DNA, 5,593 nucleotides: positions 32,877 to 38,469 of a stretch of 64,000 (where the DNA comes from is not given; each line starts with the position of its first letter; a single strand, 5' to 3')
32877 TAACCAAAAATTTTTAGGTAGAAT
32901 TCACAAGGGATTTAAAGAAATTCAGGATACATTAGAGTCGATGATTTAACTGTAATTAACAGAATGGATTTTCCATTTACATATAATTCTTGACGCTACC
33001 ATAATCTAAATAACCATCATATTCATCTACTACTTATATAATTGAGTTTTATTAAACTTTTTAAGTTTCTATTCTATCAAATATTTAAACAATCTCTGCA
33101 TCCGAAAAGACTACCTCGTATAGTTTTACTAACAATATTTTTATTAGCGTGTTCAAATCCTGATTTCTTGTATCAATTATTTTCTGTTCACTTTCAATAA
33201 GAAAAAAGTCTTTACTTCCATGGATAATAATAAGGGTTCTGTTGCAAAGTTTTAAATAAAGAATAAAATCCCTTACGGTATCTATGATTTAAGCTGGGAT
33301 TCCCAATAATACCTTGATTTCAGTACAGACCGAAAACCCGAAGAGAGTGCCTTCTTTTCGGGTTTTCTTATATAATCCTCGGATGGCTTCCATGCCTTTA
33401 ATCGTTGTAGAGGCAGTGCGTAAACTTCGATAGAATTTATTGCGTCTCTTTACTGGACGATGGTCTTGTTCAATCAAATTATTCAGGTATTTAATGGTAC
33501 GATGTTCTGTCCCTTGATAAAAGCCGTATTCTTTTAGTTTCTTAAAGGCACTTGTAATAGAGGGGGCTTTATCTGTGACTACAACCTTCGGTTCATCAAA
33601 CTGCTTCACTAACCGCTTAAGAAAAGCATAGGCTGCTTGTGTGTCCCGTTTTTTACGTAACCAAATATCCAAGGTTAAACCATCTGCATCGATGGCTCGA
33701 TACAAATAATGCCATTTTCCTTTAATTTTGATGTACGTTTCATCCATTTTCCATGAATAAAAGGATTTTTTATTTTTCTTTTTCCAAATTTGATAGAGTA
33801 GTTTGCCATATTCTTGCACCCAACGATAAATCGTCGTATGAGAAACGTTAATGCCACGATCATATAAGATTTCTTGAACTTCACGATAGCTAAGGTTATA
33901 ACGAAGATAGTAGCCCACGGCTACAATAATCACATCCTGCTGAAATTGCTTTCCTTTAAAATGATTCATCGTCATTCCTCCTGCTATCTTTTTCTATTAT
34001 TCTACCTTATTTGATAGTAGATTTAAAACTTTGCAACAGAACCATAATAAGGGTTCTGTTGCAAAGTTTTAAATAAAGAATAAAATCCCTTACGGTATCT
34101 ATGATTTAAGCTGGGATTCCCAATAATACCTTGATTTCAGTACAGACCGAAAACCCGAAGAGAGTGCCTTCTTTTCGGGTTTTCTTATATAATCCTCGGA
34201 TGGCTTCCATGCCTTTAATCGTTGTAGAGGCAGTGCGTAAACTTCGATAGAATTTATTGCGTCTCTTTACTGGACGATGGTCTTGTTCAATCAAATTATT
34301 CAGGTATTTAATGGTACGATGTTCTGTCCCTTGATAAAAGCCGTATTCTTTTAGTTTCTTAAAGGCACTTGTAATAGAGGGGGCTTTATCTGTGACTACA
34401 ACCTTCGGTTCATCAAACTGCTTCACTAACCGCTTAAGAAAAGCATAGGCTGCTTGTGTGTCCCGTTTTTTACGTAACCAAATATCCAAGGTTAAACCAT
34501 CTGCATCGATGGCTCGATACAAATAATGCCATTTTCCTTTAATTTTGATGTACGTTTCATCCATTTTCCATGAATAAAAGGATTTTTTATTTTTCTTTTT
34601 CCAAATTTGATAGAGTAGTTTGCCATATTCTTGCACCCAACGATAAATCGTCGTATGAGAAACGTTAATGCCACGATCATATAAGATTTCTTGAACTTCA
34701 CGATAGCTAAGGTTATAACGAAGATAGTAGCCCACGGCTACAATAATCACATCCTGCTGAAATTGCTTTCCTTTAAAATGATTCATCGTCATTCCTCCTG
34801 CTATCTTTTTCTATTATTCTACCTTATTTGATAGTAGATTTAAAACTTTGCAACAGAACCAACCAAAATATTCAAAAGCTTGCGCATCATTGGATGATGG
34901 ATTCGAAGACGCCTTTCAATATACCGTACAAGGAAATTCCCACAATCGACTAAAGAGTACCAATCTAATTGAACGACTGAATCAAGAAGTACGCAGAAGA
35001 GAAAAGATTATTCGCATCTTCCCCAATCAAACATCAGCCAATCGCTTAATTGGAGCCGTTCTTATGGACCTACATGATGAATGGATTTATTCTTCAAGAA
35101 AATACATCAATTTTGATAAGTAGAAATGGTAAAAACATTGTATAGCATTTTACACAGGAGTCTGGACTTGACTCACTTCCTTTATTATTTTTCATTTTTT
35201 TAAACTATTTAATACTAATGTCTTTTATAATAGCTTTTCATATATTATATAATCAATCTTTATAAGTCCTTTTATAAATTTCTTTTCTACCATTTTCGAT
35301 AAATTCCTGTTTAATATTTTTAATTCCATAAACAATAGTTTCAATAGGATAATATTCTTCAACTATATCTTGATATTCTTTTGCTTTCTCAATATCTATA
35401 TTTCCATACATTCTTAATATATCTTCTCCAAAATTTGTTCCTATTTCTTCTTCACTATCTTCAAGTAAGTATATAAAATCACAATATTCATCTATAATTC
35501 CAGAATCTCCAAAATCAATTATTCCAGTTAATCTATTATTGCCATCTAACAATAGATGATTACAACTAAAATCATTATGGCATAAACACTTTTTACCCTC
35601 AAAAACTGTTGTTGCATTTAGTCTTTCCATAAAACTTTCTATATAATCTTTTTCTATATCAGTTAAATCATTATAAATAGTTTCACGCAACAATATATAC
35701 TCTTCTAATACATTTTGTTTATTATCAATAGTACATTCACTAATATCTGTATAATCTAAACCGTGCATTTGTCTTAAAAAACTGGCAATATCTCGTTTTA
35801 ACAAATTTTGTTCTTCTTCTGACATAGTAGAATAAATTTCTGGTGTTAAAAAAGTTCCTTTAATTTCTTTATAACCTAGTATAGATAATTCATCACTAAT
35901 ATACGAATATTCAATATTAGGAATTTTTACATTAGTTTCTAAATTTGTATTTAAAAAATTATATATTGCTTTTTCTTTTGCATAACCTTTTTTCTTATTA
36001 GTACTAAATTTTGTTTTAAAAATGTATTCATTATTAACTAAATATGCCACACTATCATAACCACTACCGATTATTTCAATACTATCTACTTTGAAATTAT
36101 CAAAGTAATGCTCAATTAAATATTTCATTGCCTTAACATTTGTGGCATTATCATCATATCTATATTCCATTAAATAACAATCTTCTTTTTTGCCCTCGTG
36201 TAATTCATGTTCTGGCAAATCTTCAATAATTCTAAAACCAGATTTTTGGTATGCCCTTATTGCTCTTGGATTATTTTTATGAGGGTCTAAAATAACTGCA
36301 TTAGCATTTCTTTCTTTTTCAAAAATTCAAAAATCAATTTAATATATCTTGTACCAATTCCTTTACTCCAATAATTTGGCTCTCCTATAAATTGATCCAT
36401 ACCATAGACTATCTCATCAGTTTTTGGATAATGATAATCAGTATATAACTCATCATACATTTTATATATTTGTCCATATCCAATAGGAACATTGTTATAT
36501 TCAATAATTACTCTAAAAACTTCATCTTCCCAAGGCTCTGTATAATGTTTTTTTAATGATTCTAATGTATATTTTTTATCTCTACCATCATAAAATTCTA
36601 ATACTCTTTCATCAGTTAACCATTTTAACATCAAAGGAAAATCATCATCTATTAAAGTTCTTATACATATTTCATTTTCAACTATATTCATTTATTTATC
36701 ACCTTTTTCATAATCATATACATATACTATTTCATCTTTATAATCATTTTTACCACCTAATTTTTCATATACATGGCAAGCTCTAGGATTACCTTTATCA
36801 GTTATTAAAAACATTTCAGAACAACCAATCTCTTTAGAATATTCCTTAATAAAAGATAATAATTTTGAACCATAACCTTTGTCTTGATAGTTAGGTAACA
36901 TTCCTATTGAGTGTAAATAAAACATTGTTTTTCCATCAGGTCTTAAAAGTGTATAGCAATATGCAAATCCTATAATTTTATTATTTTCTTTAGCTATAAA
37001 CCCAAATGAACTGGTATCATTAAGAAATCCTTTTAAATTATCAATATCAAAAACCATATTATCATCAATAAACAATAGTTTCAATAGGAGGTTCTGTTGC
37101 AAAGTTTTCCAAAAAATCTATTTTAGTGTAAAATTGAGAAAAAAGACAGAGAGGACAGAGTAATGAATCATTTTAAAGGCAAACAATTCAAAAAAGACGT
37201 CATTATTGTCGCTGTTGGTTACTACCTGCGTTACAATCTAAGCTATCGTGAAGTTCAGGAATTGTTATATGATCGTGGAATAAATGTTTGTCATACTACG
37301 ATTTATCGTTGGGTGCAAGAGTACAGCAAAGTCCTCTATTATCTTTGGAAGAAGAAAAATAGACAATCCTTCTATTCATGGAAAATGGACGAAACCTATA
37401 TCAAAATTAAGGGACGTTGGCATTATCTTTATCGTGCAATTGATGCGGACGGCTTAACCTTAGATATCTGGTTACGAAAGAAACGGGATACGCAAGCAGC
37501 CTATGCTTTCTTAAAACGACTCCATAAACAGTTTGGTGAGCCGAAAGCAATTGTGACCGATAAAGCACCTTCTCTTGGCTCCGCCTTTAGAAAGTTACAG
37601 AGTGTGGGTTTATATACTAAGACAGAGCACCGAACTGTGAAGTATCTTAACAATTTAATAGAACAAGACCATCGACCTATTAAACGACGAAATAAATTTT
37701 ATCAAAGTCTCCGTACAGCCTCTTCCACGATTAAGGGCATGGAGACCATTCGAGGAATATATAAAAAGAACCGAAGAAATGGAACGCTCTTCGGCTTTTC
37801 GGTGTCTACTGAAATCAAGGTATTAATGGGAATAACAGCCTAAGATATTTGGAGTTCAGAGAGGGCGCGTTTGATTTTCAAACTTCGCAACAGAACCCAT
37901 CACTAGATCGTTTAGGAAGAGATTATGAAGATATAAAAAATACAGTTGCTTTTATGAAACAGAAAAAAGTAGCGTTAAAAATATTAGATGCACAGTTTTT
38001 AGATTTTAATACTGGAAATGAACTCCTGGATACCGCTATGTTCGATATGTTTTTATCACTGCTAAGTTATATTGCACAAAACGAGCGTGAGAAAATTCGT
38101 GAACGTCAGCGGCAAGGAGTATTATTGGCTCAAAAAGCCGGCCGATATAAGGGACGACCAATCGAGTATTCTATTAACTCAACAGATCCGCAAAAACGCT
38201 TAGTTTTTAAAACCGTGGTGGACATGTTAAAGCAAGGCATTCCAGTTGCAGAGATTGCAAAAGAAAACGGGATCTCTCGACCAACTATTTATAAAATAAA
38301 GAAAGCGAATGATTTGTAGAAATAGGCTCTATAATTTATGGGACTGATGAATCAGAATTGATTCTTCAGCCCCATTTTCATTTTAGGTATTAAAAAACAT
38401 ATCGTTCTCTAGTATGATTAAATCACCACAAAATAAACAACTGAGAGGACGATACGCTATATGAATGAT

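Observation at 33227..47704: IS1216-bounded 14.5-kb composite segment with tandem IS1216 duplication and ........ junctions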

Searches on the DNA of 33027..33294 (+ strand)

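Call 30: search_dna_similar(query=window:33027-33294:+, collection=plasmids, mode=near, max_rows=60)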
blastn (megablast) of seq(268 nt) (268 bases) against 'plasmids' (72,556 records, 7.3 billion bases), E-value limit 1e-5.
Records with a match: 1839; places in all: 7212; records where one place covers at least 80% of the query: 103.
Best place of each record, by identity: >=99% 919; 95-99% 815; 90-95% 101; 80-90% 4.
By first word of the organism name: Enterococcus 1506; Lactococcus 187; Staphylococcus 23; Streptococcus 20; Listeria 20; Ligilactobacillus 20; Vagococcus 15; Tetragenococcus 12; Pediococcus 8; Latilactobacillus 8; and 12 more.
By predicted mobility (MOB-suite, as given by PLSDB): mobilizable 739; non-mobilizable 672; conjugative 428.
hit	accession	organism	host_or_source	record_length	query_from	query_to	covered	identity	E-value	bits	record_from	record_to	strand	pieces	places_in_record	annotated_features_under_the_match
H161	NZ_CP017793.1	Enterococcus faecium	Homo sapiens,Peritoneal fluid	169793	1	268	100%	100.0%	8e-138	496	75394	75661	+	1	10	IS6-like element IS1216 family transposase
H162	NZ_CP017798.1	Enterococcus faecium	Homo sapiens,Peritoneal fluid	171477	1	268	100%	100.0%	8e-138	496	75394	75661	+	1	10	IS6-like element IS1216 family transposase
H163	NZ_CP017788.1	Enterococcus faecium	Homo sapiens,wound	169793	1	268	100%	100.0%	8e-138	496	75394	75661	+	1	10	IS6-like element IS1216 family transposase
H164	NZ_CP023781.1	Enterococcus faecium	Homo sapiens,blood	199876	1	268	100%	100.0%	8e-138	496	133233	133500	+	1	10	IS6-like element IS1216 family transposase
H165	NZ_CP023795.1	Enterococcus faecium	Homo sapiens,blood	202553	1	268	100%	100.0%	8e-138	496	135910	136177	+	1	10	IS6-like element IS1216 family transposase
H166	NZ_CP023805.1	Enterococcus faecium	Homo sapiens,blood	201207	1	268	100%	100.0%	8e-138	496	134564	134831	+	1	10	IS6-like element IS1216 family transposase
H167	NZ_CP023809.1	Enterococcus faecium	Homo sapiens,blood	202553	1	268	100%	100.0%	8e-138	496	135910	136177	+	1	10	IS6-like element IS1216 family transposase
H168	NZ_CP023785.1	Enterococcus faecium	Homo sapiens,blood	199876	1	268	100%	100.0%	8e-138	496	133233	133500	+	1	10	IS6-like element IS1216 family transposase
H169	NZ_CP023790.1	Enterococcus faecium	Homo sapiens,blood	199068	1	268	100%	100.0%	8e-138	496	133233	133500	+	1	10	IS6-like element IS1216 family transposase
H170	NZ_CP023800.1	Enterococcus faecium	Homo sapiens,blood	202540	1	268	100%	100.0%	8e-138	496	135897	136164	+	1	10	IS6-like element IS1216 family transposase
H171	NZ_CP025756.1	Enterococcus faecium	-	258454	1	268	100%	100.0%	8e-138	496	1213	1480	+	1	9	IS6-like element IS1216 family transposase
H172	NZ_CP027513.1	Enterococcus faecium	Homo sapiens,blood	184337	1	268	100%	100.0%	8e-138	496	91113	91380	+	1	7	IS6-like element IS1216 family transposase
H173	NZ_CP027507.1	Enterococcus faecium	Homo sapiens,not_blood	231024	1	268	100%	100.0%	8e-138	496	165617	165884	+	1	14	IS6-like element IS1216 family transposase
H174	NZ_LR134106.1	Enterococcus faecium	-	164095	1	268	100%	100.0%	8e-138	496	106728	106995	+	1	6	IS6-like element IS1216 family transposase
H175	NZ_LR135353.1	Enterococcus faecium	-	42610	1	268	100%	100.0%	8e-138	496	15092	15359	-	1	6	IS6-like element IS1216 family transposase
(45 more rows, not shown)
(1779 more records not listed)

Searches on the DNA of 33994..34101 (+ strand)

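Call 9: search_dna_similar(query=window:33994-34101:+, collection=plasmids, mode=near, max_rows=30)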
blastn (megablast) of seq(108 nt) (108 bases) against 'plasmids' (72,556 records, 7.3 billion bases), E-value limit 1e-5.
In 3 record(s) the limit of 40 matching pieces per record was reached: places in those records are undercounted.
Records with a match: 1884; places in all: 13957; records where one place covers at least 80% of the query: 95.
Best place of each record, by identity: >=99% 744; 95-99% 985; 90-95% 150; 80-90% 5.
By first word of the organism name: Enterococcus 1513; Lactococcus 214; Ligilactobacillus 29; Staphylococcus 23; Listeria 20; Streptococcus 20; Vagococcus 15; Tetragenococcus 12; Latilactobacillus 8; Pediococcus 8; and 12 more.
By predicted mobility (MOB-suite, as given by PLSDB): mobilizable 771; non-mobilizable 679; conjugative 434.
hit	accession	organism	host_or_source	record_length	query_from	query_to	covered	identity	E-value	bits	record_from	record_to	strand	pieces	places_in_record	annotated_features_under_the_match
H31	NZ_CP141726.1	Lactococcus formosensis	-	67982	1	108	100%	99.1%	3e-19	194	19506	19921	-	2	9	hypothetical protein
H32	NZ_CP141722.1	Lactococcus formosensis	Micropterus salmoides,cell culture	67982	1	108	100%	99.1%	3e-19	194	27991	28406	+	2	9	hypothetical protein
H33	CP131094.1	Enterococcus faecium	Homo sapiens,blood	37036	1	108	100%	98.2%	3e-18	192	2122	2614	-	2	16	vanY gene in vanA cluster: vanY; glycopeptide resistance gene cluster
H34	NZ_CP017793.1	Enterococcus faecium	Homo sapiens,Peritoneal fluid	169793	1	108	100%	98.2%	3e-18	192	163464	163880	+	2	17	hypothetical protein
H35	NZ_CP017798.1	Enterococcus faecium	Homo sapiens,Peritoneal fluid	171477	1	108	100%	98.2%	3e-18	192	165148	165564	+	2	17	hypothetical protein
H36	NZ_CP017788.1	Enterococcus faecium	Homo sapiens,wound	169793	1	108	100%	98.2%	3e-18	192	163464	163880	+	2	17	hypothetical protein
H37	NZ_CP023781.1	Enterococcus faecium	Homo sapiens,blood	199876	1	108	100%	98.2%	3e-18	192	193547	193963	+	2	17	hypothetical protein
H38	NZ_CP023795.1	Enterococcus faecium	Homo sapiens,blood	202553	1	108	100%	98.2%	3e-18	192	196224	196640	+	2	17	hypothetical protein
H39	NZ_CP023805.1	Enterococcus faecium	Homo sapiens,blood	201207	1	108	100%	98.2%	3e-18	192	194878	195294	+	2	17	hypothetical protein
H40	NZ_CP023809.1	Enterococcus faecium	Homo sapiens,blood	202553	1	108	100%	98.2%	3e-18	192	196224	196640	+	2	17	hypothetical protein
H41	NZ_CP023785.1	Enterococcus faecium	Homo sapiens,blood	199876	1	108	100%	98.2%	3e-18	192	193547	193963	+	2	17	hypothetical protein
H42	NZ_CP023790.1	Enterococcus faecium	Homo sapiens,blood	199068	1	108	100%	98.2%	3e-18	192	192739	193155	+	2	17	hypothetical protein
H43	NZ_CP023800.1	Enterococcus faecium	Homo sapiens,blood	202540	1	108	100%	98.2%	3e-18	192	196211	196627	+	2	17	hypothetical protein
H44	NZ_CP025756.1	Enterococcus faecium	-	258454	1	108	100%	98.2%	3e-18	192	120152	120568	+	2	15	hypothetical protein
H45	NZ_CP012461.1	Enterococcus faecium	Homo sapiens,human blood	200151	1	108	100%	98.2%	3e-18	192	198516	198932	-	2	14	hypothetical protein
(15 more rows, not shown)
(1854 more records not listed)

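Call 27: get_annotated_region(hit=H34, flank=2500)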
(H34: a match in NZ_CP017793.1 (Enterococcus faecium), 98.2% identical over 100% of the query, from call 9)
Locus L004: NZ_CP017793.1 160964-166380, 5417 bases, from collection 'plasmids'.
description: Enterococcus faecium strain E240 plasmid unnamed1, complete sequence
organism: Enterococcus faecium (NCBI taxid 1352)
taxonomy: Bacteria; Bacillota; Bacilli; Lactobacillales; Enterococcaceae; Enterococcus; Enterococcus faecium
host: -; source: Homo sapiens,Peritoneal fluid; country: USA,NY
typing (MOB-suite, as given by PLSDB): non-mobilizable; replicon rep_cluster_893,rep_cluster_943
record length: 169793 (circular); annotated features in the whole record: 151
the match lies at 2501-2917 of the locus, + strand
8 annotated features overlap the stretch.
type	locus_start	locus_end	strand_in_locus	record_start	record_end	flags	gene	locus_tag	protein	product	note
CDS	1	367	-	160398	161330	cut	-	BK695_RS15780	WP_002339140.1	FAD:protein FMN transferase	GO:0017013 - protein flavinylation [Evidence IEA]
CDS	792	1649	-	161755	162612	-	-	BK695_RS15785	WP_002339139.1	helix-turn-helix transcriptional regulator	-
CDS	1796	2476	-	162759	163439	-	-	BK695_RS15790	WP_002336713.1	IS6-like element IS1216 family transposase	GO:0006313 - DNA transposition [Evidence IEA]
CDS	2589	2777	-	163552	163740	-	-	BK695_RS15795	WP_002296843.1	hypothetical protein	-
CDS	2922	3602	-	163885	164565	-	-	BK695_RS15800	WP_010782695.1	IS6-like element IS1216 family transposase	GO:0006313 - DNA transposition [Evidence IEA]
CDS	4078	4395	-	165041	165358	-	-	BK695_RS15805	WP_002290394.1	type II toxin-antitoxin system RelE/ParE family toxin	GO:0030541 - plasmid partitioning [Evidence IEA]; GO:0051290 - protein heterotetramerization [Evidence IEA]; GO:0009432 ...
CDS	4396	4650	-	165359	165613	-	-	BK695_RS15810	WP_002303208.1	hypothetical protein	-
CDS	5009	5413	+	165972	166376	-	tnpA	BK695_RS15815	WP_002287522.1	IS200/IS605-like element ISEfa4 family transposase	GO:0006313 - DNA transposition [Evidence IEA]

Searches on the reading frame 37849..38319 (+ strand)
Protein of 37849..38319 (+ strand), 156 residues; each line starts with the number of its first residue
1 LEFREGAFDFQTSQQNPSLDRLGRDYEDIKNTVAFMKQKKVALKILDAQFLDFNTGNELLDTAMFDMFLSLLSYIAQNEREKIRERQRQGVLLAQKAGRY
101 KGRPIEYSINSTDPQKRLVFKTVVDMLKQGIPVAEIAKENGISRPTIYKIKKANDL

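Call 35: search_protein_families(library=ncbifam, proteins=[window:37849-38319:+], max_evalue=0.00001)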
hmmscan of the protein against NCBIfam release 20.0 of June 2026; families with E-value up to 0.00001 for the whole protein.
window:37849-38319:+ (156 aa): 1 family
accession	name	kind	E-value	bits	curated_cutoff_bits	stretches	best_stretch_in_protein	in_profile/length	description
NF041201.1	recomb_XisF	equivalog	2.4e-06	26.8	375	1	18-109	68-152/465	fdxN element excision recombinase XisF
